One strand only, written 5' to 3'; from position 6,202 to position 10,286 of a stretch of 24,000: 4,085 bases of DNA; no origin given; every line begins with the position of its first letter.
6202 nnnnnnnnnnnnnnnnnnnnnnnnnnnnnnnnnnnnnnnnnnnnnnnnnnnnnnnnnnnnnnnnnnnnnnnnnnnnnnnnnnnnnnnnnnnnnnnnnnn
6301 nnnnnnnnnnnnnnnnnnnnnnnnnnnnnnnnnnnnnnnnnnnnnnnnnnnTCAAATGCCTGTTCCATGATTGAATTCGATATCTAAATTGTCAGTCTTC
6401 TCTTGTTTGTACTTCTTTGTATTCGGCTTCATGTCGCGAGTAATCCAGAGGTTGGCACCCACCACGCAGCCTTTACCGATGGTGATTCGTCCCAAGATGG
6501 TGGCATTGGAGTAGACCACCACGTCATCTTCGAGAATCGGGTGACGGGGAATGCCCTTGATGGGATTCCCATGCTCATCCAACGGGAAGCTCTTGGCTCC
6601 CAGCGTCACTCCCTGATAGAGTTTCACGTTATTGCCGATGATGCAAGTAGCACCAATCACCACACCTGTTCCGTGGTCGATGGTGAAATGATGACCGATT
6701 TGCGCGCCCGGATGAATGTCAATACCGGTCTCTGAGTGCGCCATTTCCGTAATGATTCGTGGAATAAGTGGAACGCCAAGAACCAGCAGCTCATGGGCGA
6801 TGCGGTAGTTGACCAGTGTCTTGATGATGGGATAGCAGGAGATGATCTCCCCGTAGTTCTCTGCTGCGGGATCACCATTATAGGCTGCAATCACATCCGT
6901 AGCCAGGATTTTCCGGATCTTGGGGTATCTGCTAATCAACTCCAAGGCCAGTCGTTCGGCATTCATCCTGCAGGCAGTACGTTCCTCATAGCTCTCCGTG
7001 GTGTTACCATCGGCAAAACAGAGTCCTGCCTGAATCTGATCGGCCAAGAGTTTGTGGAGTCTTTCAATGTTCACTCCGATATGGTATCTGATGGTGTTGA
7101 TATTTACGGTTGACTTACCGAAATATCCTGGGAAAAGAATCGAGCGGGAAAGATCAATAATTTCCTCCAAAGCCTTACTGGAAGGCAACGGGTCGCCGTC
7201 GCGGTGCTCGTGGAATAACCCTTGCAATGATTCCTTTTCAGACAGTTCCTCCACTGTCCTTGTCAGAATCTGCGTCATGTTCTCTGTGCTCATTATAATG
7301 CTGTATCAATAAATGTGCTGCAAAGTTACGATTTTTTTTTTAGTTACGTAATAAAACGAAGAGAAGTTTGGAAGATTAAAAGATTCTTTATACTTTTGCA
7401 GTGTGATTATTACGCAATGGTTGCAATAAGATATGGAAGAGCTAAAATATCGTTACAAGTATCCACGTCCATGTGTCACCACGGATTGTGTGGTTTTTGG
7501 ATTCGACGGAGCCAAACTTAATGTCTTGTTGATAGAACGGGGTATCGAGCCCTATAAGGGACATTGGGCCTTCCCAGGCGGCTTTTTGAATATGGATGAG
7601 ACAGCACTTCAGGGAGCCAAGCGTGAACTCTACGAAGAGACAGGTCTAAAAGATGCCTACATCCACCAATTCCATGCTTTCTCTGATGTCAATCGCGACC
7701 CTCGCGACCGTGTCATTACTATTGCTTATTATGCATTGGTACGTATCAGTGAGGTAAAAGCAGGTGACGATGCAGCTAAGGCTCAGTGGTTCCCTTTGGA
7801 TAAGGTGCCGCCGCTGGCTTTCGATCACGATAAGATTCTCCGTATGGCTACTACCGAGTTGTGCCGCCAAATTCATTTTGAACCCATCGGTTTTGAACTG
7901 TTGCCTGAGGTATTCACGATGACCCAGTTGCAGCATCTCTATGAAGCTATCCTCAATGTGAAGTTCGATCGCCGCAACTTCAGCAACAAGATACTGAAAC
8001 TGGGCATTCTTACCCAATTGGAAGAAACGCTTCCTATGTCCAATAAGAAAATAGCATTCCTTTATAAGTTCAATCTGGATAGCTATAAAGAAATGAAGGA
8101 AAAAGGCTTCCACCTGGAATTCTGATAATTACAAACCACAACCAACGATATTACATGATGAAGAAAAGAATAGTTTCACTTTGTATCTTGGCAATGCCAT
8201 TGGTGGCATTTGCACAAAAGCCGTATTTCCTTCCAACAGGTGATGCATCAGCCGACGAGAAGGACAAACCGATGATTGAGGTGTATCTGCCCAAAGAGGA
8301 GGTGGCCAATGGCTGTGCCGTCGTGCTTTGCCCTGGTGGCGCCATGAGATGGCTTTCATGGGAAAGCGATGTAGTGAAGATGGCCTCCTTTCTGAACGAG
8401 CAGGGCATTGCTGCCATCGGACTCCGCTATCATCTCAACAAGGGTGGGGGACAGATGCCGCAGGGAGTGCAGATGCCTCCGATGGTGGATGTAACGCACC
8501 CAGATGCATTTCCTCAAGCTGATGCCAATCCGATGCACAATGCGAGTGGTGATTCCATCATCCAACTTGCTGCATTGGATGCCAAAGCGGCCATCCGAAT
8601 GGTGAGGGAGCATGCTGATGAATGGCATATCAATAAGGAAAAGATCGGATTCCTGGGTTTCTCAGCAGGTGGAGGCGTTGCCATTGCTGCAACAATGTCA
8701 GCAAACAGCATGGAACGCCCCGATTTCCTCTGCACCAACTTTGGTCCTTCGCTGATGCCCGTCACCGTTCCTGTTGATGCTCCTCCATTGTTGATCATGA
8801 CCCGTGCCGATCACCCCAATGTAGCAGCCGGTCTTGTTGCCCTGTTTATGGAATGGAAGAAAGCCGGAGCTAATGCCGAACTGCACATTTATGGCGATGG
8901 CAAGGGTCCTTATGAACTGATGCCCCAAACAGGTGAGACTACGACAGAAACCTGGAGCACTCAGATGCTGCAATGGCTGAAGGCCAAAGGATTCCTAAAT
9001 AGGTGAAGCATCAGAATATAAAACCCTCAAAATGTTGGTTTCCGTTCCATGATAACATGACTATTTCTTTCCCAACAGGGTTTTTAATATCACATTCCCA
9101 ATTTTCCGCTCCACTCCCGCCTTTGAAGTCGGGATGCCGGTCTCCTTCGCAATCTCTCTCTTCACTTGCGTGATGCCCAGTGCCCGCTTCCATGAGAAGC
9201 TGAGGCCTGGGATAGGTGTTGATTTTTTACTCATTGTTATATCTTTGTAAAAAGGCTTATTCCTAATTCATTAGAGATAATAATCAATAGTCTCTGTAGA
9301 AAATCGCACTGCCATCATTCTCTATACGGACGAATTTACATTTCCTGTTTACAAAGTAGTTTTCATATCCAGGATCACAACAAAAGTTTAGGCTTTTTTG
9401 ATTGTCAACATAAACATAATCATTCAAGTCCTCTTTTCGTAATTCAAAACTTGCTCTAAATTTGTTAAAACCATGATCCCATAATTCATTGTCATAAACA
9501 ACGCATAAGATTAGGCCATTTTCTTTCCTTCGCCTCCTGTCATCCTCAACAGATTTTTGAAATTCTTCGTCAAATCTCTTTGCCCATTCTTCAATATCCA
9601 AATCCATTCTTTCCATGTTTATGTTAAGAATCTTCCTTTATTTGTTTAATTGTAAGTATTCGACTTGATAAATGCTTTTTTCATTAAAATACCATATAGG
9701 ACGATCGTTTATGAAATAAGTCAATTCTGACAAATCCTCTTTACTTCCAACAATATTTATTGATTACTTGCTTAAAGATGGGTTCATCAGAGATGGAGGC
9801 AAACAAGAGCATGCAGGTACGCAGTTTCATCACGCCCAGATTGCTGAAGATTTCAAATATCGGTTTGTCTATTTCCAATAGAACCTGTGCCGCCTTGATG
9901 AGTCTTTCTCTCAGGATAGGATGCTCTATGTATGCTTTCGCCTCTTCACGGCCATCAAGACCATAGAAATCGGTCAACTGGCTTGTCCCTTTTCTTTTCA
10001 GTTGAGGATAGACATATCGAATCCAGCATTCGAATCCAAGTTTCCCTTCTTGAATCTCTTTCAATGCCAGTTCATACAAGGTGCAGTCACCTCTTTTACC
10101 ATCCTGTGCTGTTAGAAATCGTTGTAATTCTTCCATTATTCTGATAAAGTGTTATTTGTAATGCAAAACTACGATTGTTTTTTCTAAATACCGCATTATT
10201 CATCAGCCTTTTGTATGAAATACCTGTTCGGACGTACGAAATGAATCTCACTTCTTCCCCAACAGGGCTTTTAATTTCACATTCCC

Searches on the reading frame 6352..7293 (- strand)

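Call 105: search_protein_families(library=pfam, proteins=[window:6352-7293:-], max_evalue=0.001)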
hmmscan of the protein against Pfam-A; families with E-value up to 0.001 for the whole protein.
window:6352-7293:- (313 aa): 3 families
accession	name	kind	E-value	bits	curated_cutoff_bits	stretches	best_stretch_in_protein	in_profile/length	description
PF00132.30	Hexapep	-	4.8e-12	45.5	27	1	251-285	1-35/36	Bacterial transferase hexapeptide (six repeats)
PF14602.12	Hexapep_2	-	9.5e-06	25.7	27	1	253-286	3-34/34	Hexapeptide repeat of succinyl-transferase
PF25084.1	LbH_EIF2B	-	6.6e-05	23.3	54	0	193-226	18-54/105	EIF2B subunit epsilon LbH domain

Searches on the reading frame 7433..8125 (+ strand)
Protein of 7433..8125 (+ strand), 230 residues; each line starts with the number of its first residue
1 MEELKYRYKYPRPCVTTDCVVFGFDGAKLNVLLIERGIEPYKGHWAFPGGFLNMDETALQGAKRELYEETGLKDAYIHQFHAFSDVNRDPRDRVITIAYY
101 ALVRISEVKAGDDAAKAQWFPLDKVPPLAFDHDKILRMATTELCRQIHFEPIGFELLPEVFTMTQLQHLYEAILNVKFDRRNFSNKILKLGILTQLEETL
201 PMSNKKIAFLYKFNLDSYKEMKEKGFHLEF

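Call 105: search_protein_families(library=pfam, proteins=[window:7433-8125:+], max_evalue=0.001)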
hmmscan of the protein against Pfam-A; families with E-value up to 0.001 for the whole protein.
window:7433-8125:+ (230 aa): 4 families
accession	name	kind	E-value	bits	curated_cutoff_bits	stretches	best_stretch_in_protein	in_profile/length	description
PF21906.2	NrtR_WHD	-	5.1e-21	75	27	1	153-213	1-61/61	NrtR DNA-binding winged helix domain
PF00293.34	NUDIX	-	1.9e-20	73.7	21.1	1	15-137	4-132/134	NUDIX domain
PF19368.5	AraR_C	-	1.5e-12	48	23.8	1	150-225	2-78/82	AraR C-terminal winged HTH domain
PF22327.2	Nudt16-like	-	0.00062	20.2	27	0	41-103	31-95/161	U8 snoRNA-decapping enzyme-like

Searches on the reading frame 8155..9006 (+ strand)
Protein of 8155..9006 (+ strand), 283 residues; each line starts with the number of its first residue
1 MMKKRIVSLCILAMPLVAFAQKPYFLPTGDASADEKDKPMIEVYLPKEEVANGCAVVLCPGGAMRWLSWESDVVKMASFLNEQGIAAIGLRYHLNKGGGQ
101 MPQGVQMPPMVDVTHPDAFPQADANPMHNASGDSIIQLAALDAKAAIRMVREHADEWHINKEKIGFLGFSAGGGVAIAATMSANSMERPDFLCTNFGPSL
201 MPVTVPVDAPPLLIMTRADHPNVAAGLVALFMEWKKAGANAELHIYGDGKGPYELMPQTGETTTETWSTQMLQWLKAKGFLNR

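Call 90: find_homologous_proteins(query=window:8155-9006:+, max_evalue=1e-40)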
Query window:8155-9006:+ (283 aa): 634 proteins with E <= 1e-40 among 3384 candidates; the best 120 are listed.
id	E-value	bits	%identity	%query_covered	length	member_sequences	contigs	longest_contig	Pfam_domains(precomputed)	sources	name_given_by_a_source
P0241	1.2e-187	640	99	100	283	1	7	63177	PF07859.20,PF20434.6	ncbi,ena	-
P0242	1.5e-187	640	99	100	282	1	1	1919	PF07859.20,PF20434.6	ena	-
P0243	1.7e-187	640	99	100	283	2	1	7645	PF07859.20,PF20434.6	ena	-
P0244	2.6e-187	639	99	100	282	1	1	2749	PF07859.20,PF20434.6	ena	-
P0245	3.0e-187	639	99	100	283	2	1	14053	PF07859.20,PF20434.6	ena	-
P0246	6.1e-187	638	98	100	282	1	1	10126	PF07859.20,PF20434.6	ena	-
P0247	7.2e-187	637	99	100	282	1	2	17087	PF07859.20,PF20434.6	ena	-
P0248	1.3e-186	637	98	100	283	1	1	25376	PF07859.20,PF20434.6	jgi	jgi:predicted esterase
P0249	1.5e-186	636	98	100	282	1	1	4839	PF07859.20,PF20434.6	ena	-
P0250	1.6e-186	636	99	100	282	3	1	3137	PF07859.20,PF20434.6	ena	-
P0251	1.7e-186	636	98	100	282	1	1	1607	PF07859.20,PF20434.6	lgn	-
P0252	1.9e-186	636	98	100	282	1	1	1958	PF07859.20,PF20434.6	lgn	-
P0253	3.6e-186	635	98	100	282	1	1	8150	PF07859.20,PF20434.6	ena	-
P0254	3.6e-186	635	97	100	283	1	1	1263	PF07859.20,PF20434.6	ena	-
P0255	4.0e-186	635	98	100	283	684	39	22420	PF07859.20,PF20434.6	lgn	-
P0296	1.7e-159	548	84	99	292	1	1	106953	PF07859.20,PF20434.6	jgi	jgi:predicted esterase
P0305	7.3e-158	542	86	96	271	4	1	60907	PF07859.20,PF20434.6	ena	-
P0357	4.8e-154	530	84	95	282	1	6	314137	PF07859.20,PF20434.6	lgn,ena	-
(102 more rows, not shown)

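Call 91: find_encoding_contigs(protein=P0357, flank=4000, max_places=3)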
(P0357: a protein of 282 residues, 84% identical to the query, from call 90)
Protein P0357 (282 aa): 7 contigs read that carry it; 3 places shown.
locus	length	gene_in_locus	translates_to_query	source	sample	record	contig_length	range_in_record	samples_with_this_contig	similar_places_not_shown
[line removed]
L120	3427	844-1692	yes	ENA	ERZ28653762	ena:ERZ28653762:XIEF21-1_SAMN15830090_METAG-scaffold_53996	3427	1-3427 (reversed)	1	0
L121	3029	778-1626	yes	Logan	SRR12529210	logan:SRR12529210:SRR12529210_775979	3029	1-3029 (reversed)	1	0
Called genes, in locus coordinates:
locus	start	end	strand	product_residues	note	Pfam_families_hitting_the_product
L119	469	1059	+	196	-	PF13505:OMP_b-brl, PF13568:OMP_b-brl_2 (weak)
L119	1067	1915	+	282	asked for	PF20434:BD-FAE, PF07859:Abhydrolase_3 (weak)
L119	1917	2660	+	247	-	PF00756:Esterase (weak)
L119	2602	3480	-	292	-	PF12833:HTH_18, PF00165:HTH_AraC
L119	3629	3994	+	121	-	PF00210:Ferritin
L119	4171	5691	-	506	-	PF00135:COesterase, PF20434:BD-FAE, PF07859:Abhydrolase_3 (weak), PF00135:COesterase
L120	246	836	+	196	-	PF13505:OMP_b-brl, PF13568:OMP_b-brl_2 (weak)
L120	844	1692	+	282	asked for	PF20434:BD-FAE, PF07859:Abhydrolase_3 (weak)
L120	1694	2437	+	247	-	PF00756:Esterase (weak)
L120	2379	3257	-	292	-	PF12833:HTH_18, PF00165:HTH_AraC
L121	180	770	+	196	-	PF13505:OMP_b-brl, PF13568:OMP_b-brl_2 (weak)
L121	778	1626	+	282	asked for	PF20434:BD-FAE, PF07859:Abhydrolase_3 (weak)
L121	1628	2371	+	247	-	PF00756:Esterase (weak)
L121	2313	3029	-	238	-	?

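Call 92: find_encoding_contigs(protein=P0305, flank=4000, max_places=3)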
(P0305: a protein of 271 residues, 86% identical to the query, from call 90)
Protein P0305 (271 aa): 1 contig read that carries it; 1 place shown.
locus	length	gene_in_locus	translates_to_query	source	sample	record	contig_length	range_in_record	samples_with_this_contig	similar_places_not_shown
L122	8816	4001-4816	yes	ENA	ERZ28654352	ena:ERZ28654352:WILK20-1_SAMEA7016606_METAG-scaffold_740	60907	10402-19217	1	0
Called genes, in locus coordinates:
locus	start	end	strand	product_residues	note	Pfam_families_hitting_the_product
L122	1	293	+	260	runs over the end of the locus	PF03358:FMN_red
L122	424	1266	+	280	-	PF23023:Anti-Pycsar_Apyc1 (weak), PF00753:Lactamase_B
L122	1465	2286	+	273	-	PF22198:GKRP_SIS_2 (faint), PF22645:GKRP_SIS_N, PF01380:SIS, PF20741:GKRP-like_C (weak)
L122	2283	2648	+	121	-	-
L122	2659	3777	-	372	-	PF00248:Aldo_ket_red, PF13746:Fer4_18 (faint), PF13183:Fer4_8 (weak), PF13187:Fer4_9, PF13534:Fer4_17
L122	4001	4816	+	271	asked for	PF20434:BD-FAE, PF07859:Abhydrolase_3 (weak)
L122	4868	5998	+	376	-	PF00756:Esterase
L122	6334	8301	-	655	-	PF02838:Glyco_hydro_20b (faint), PF03648:Glyco_hydro_67N, PF07488:Glyco_hydro_67M, PF07477:Glyco_hydro_67C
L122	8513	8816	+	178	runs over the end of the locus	PF02525:Flavodoxin_2, PF03358:FMN_red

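Call 93: find_encoding_contigs(protein=P0296, flank=4000, max_places=3)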
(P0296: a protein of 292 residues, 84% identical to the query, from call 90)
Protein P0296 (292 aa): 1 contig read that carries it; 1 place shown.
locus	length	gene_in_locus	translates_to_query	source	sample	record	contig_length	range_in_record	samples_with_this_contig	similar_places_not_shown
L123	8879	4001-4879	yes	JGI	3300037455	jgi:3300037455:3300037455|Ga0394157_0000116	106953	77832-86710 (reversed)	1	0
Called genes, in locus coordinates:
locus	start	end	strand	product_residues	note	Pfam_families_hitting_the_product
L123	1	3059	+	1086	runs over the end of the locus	PF25596:CPSase_L_D1, PF02222:ATP-grasp (weak), PF02786:CPSase_L_D2, PF02787:CPSase_L_D3, PF25596:CPSase_L_D1, PF02222:ATP-grasp, PF02786:CPSase_L_D2, PF02142:MGS, +4 more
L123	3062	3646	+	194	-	PF01205:Impact_N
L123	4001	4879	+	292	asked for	PF20434:BD-FAE, PF07859:Abhydrolase_3 (weak)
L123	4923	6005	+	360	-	PF03051:Peptidase_C1_2, PF00112:Peptidase_C1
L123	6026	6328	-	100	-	-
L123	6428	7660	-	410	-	-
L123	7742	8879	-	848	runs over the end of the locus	PF00521:DNA_topoisoIV, PF03989:DNA_gyraseA_C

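Call 105: search_protein_families(library=pfam, proteins=[window:8155-9006:+], max_evalue=0.001)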
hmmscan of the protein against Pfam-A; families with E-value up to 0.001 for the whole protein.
window:8155-9006:+ (283 aa): 2 families
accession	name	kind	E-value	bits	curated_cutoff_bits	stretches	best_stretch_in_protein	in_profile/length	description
PF20434.5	BD-FAE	-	3.8e-11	43.3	26.8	1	124-185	51-112/215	BD-FAE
PF07859.19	Abhydrolase_3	-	1.1e-06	29.1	25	1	139-194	48-100/210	alpha/beta hydrolase fold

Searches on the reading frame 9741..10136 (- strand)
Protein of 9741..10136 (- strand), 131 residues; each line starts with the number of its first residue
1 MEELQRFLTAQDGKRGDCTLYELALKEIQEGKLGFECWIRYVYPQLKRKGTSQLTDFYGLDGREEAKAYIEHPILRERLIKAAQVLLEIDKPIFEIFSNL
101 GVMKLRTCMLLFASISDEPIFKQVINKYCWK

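Call 8: search_protein_families(library=pfam, proteins=[window:9741-10136:-], max_evalue=0.01)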
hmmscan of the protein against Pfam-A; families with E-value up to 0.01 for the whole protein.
window:9741-10136:- (131 aa): 1 family
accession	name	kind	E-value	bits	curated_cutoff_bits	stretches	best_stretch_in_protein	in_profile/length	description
PF08837.16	DUF1810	-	9.5e-30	103.7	25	1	3-129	3-124/136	Protein of unknown function (DUF1810)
